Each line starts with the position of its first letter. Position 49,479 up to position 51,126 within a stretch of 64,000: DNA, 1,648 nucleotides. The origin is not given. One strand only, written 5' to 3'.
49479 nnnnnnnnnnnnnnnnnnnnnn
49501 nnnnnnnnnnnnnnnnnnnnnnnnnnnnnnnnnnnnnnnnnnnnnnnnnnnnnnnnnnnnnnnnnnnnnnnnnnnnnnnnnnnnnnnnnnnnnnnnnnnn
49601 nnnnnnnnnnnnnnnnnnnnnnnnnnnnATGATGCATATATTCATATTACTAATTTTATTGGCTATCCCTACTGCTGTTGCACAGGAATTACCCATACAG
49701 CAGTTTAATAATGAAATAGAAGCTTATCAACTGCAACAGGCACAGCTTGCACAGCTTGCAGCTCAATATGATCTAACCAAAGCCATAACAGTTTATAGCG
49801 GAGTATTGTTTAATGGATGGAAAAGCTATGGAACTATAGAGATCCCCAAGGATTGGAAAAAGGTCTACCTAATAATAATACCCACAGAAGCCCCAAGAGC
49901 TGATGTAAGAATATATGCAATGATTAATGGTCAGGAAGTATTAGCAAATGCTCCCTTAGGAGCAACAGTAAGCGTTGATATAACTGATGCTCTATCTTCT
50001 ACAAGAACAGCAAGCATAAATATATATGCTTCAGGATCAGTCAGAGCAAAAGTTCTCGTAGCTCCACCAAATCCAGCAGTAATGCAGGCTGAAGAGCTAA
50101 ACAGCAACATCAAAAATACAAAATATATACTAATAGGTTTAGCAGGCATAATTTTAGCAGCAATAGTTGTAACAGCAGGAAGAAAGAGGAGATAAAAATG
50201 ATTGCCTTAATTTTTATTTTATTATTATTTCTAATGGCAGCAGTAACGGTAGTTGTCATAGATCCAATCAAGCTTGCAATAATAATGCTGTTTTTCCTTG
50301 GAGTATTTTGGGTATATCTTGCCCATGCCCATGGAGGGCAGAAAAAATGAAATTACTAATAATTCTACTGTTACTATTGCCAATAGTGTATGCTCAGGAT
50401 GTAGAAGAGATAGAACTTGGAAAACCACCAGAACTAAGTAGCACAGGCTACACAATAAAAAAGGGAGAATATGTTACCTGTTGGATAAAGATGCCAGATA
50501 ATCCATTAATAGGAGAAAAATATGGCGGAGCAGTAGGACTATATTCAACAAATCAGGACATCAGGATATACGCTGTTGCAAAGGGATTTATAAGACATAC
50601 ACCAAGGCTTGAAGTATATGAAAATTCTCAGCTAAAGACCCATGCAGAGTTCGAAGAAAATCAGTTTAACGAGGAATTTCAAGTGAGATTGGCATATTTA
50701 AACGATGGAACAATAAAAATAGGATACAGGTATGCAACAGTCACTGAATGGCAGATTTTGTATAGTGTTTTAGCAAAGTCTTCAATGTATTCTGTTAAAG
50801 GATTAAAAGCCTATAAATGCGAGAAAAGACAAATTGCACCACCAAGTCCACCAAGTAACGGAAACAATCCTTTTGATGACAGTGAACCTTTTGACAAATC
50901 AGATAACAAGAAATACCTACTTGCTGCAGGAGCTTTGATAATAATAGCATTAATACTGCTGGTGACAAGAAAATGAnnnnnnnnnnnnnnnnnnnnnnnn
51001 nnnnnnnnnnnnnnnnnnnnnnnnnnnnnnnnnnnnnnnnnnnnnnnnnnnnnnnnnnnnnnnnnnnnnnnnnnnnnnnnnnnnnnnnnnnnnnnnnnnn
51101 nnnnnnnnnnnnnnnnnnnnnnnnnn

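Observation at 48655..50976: Three consecutive secreted proteins sharing a tripartite C-terminus (Pro-rich linker, TM helix, basic tail) but no PGF-type sorting motif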

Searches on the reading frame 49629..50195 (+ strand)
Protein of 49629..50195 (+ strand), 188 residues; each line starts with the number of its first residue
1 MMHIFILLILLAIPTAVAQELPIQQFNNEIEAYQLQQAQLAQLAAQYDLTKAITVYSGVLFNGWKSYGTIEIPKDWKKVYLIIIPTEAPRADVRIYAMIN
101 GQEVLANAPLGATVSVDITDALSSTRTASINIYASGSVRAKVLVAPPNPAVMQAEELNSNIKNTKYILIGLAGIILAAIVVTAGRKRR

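Call 7: search_protein_families(library=pfam, proteins=[window:49629-50195:+], max_evalue=1)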
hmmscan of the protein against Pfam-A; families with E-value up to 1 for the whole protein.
window:49629-50195:+ (188 aa): 0 families

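Call 8: find_encoding_contigs(protein=window:49629-50195:+, flank=10000, max_places=6)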
Protein window:49629-50195:+ (188 aa): 3 contigs read that carry it; 2 places shown.
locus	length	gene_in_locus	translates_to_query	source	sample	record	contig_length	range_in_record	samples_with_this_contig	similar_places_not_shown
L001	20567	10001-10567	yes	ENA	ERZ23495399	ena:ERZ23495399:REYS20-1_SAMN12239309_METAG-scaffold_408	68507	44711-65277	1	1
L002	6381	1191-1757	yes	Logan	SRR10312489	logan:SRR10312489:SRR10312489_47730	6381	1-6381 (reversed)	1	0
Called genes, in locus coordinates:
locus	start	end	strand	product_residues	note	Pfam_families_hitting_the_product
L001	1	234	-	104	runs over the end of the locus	-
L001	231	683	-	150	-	PF00582:Usp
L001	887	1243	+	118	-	PF09868:DUF2095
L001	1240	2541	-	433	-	PF02040:ArsB, PF03600:CitMHS, PF16980:CitMHS_2 (weak)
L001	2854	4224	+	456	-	PF00070:Pyr_redox (faint), PF01266:DAO (weak), PF01946:Thi4, PF03486:HI0933_like (weak), PF07992:Pyr_redox_2 (weak), PF13450:NAD_binding_8 (weak), PF07992:Pyr_redox_2 (weak), PF21688:FAD-depend_C, +4 more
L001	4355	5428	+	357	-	-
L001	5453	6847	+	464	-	PF23343:REP_ORF2-G2P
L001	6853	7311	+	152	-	-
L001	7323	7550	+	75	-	-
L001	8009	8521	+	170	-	PF00708:Acylphosphatase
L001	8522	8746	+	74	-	-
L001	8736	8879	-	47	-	-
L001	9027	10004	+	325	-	-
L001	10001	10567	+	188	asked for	-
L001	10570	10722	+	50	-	-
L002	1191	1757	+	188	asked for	-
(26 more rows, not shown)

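Call 9: search_protein_families(library=phrogs, proteins=[window:49629-50195:+], max_evalue=0.1)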
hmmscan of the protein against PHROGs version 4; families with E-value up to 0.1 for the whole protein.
window:49629-50195:+ (188 aa): 0 families

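Call 11: search_protein_families(library=ncbifam, proteins=[window:49629-50195:+], max_evalue=1)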
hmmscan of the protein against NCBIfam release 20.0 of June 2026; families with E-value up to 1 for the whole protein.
window:49629-50195:+ (188 aa): 1 family
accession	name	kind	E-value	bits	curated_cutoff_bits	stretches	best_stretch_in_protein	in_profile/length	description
NF047670.1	LIC10816_fam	subfamily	0.078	13.7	150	0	38-71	55-89/94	LIC10816 family protein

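Call 72: search_dna_similar(query=window:49629-50195:+, collection=phages, mode=protein, max_evalue=1, max_rows=10)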
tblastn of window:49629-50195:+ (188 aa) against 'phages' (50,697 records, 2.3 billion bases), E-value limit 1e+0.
No match.

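Call 85: list_cluster_members(proteins=[L003:6137-6676:+, L006:6658-7233:+, L008:2124-2711:+, L003:7385-8089:+, L006:7393-8142:+, L008:2879-3616:+, window:49629-50195:+, window:50347-50976:+])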
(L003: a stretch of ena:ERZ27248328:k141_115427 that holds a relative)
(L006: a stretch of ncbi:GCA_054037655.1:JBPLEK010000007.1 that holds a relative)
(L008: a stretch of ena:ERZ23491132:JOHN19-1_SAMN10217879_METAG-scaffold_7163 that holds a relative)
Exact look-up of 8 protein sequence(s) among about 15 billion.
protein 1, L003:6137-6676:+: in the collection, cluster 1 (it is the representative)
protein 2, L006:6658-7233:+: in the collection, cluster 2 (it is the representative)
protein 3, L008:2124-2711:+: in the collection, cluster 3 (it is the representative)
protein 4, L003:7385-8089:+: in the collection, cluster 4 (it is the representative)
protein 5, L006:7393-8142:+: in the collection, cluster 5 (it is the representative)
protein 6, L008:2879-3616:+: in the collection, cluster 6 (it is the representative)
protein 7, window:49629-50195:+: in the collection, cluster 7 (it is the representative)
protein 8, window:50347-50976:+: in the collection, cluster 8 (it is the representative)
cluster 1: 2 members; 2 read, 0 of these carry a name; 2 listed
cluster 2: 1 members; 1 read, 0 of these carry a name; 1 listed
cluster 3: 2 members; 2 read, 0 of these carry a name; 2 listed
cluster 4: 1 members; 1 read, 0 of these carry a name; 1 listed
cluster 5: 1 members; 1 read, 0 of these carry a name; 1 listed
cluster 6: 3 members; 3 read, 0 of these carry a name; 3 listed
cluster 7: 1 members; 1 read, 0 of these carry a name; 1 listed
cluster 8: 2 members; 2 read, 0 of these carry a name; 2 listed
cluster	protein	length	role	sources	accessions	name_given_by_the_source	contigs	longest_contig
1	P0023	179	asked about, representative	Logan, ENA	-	-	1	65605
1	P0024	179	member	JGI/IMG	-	-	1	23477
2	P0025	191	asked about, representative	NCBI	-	-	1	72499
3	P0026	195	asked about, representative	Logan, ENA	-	-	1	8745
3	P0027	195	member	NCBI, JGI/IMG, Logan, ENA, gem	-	-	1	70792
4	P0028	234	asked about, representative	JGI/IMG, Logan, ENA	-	-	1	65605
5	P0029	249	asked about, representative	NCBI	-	-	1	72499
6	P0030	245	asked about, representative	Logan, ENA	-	-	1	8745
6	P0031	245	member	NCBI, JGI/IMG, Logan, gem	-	-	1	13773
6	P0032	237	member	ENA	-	-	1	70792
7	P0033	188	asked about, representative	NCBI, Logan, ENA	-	-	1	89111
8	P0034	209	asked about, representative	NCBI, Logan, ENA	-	-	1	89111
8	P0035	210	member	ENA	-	-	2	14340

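Call 91: search_solved_structures(query=A3, max_evalue=1)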
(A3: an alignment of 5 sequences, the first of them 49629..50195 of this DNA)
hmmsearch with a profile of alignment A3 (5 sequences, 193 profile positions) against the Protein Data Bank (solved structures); distinct sequences matched with E-value up to 1: 12.
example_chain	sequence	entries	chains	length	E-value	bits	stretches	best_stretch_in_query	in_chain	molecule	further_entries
3osd_A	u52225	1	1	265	0.0049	19.6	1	21-64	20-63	putative glycosyl hydrolase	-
9fbe_B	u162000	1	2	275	0.0052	19.6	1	21-64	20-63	Probable secreted glycosyl hydrolase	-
8rr2_A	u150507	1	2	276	0.0052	19.6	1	21-64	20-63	3-keto-disaccharide hydrolase domain-containing protein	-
8tda_A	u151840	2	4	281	0.0054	19.5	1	21-64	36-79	Probable secreted glycosyl hydrolase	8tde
3tqt_A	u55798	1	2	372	0.07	15.9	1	89-142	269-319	D-alanine--D-alanine ligase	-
3nmb_A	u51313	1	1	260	0.085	15.6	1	30-64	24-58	putative sugar hydrolase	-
8v31_A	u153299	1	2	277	0.45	13.2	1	37-64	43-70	Glycosyl hydrolase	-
6ys8_A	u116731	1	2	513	0.48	13.2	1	75-132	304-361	GldM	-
6ey4_A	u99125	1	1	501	0.5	13.1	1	75-132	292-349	GldM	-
7zl4_A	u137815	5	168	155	0.79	12.5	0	62-124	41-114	CsuA/B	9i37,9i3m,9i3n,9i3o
5d6h_B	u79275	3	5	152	0.95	12.2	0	62-124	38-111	CsuA/B | CsuA/B,CsuA/B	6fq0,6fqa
4hxc_A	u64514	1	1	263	0.96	12.2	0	22-63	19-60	putative glycosyl hydrolase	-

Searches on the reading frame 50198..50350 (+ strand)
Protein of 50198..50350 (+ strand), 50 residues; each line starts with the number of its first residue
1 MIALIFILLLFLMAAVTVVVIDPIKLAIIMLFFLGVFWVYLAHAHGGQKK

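Call 7: search_protein_families(library=pfam, proteins=[window:50198-50350:+], max_evalue=1)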
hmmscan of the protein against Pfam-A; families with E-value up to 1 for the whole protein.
window:50198-50350:+ (50 aa): 2 families
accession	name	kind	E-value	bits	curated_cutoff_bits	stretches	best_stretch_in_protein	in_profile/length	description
PF11992.13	TgpA_N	-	0.24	10.8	30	1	4-46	104-146/333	TgpA N-terminal domain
PF13567.11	DUF4131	-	0.6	10.2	31.6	1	4-45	9-52/165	Domain of unknown function (DUF4131)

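Call 41: search_protein_families(library=phrogs, proteins=[window:50198-50350:+], max_evalue=0.1)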
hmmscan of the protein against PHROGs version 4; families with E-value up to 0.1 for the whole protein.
window:50198-50350:+ (50 aa): 0 families

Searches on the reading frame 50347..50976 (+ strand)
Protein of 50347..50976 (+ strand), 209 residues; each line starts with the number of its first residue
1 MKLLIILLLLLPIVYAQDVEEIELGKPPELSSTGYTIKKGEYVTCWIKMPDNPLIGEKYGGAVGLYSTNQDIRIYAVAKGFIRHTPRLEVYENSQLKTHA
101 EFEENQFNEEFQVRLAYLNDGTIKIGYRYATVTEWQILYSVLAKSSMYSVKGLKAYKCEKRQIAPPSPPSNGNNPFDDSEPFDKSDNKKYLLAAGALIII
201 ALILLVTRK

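Call 7: search_protein_families(library=pfam, proteins=[window:50347-50976:+], max_evalue=1)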
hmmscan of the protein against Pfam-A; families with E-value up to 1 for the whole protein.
window:50347-50976:+ (209 aa): 1 family
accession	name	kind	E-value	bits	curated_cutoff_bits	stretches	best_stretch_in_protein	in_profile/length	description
PF12092.13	DUF3568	-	0.18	12.3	23.2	1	73-132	49-108/124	Protein of unknown function (DUF3568)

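Call 9: search_protein_families(library=phrogs, proteins=[window:50347-50976:+], max_evalue=0.1)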
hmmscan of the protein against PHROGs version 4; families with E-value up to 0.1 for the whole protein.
window:50347-50976:+ (209 aa): 0 families

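Call 11: search_protein_families(library=ncbifam, proteins=[window:50347-50976:+], max_evalue=1)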
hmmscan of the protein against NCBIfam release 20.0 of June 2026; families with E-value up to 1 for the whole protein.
window:50347-50976:+ (209 aa): 0 families

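Call 73: search_dna_similar(query=window:50347-50976:+, collection=phages, mode=protein, max_evalue=1, max_rows=10)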
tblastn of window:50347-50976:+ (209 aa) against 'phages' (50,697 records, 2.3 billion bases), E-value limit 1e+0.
No match.

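Call 92: search_solved_structures(query=A6, max_evalue=1)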
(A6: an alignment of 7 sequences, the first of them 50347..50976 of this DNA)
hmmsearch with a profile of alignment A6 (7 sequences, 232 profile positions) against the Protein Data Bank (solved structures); distinct sequences matched with E-value up to 1: 1.
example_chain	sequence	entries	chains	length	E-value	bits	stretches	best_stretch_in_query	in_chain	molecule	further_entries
3cvg_A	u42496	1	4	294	0.38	13.2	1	65-146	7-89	Putative metal binding protein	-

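Call 96: predict_structure(alignment_id=A6)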
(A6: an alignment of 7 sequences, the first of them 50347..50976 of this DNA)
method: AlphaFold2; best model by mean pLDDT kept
length: 209 residues; sequences in the alignment: 7
mean_pLDDT: 81.3   pTM: 0.73
mean pLDDT of the five models: 81.3, 77.6, 77.3, 76.9, 75.9
residues with pLDDT >= 90: 119; 70-90: 39; 50-70: 24; < 50: 27
segments of 3 or more residues with pLDDT < 50: 10-24, 186-192
pLDDT, mean of each block of 10 residues (from residue 1): 50 36 65 96 97 89 97 95 90 95 93 96 96 93 98 94 69 72 57 58 69
secondary structure, 60 per line:
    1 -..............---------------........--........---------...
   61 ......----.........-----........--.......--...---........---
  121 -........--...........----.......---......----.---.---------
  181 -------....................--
elements in order: H2-15 E31-38 E41-48 E58-66 E71-79 E85-92 E95-101 E110-117 E122-129 E132-142 E147-153 E157-162 H188-207

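Call 98: fold_search(model_id=the predicted structure, library=pdb)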
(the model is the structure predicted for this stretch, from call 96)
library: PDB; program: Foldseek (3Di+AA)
matches with E <= 10: 1169; with E <= 0.001: 35
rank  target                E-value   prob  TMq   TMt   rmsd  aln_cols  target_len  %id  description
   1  8ilu_A                6.6e-05  1.00  0.39  0.54   5.4       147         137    9  Crystal structure of mouse Galectin-3 in complex with small molecule inhibitor (released 2024-03-06)
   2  6fof_D                1.2e-04  1.00  0.37  0.48   6.2       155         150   11  Crystal structure of a crystallized variant of h-Gal3: Gal-3[NTS/VII-IX] (released 2018-07-18)
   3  9gf1_A                1.3e-04  1.00  0.37  0.51   5.9       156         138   10  Cysteine-less human Galectin-3 C173S mutant carbohydrate recognition domain (released 2025-08-20)
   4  28vw                  1.5e-04  1.00  0.36  0.48   6.4       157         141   10  Human galectin 3 apo in ammonium formate buffer (released 2026-03-04)
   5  8yqa                  1.8e-04  1.00  0.34  0.46   7.2       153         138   15  Galectin-10 L27A (released 2025-03-26)
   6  3ap4_D                2.2e-04  1.00  0.33  0.42   6.6       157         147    6  Crystal structure of the galectin-8 N-terminal carbohydrate recognition domain in complex with lactose (released 2011-01-26)
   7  7cxd_A                2.5e-04  1.00  0.36  0.49   5.5       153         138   10  Xray structure of rat Galectin-3 CRD in complex with TD-139 belonging to P121 space group (released 2021-09-01)
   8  5gzc                  2.5e-04  1.00  0.36  0.45   6.2       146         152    9  Crystal structure of Galectin-8 N-CRD with part of linker (released 2016-12-21)
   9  2yro_MODEL_1_A        2.6e-04  1.00  0.37  0.47   7.1       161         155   10  Solution structure of the C-terminal Gal-bind lectin protein from Human Galectin-8 (released 2008-02-12)
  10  3ap4_C                2.7e-04  1.00  0.33  0.43   6.6       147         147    7  Crystal structure of the galectin-8 N-terminal carbohydrate recognition domain in complex with lactose (released 2011-01-26)
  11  3w59_A                3.2e-04  1.00  0.39  0.55   5.0       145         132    8  Crystal structure of Galectin-1 in the lactose-unbound state(P212121) (released 2014-01-29)
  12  2xg3_A                3.2e-04  1.00  0.35  0.48   5.6       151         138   10  Human galectin-3 in complex with a benzamido-N-acetyllactoseamine inhibitor (released 2010-10-13)
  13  3ap6_B                3.2e-04  1.00  0.36  0.47   6.3       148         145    8  Crystal structure of the galectin-8 N-terminal carbohydrate recognition domain in complex with lactose 3'-sulfate (released 2011-01-26)
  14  3ajy_A                3.4e-04  1.00  0.37  0.52   5.6       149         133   13  Crystal Structure of Ancestral Congerin Con-anc (released 2011-05-18)
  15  7cxc_A                3.6e-04  1.00  0.37  0.51   5.5       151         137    9  Structure of mouse Galectin-3 CRD point mutant (V160A) in complex with TD-139 belonging to P121 space group. (released 2021-09-01)
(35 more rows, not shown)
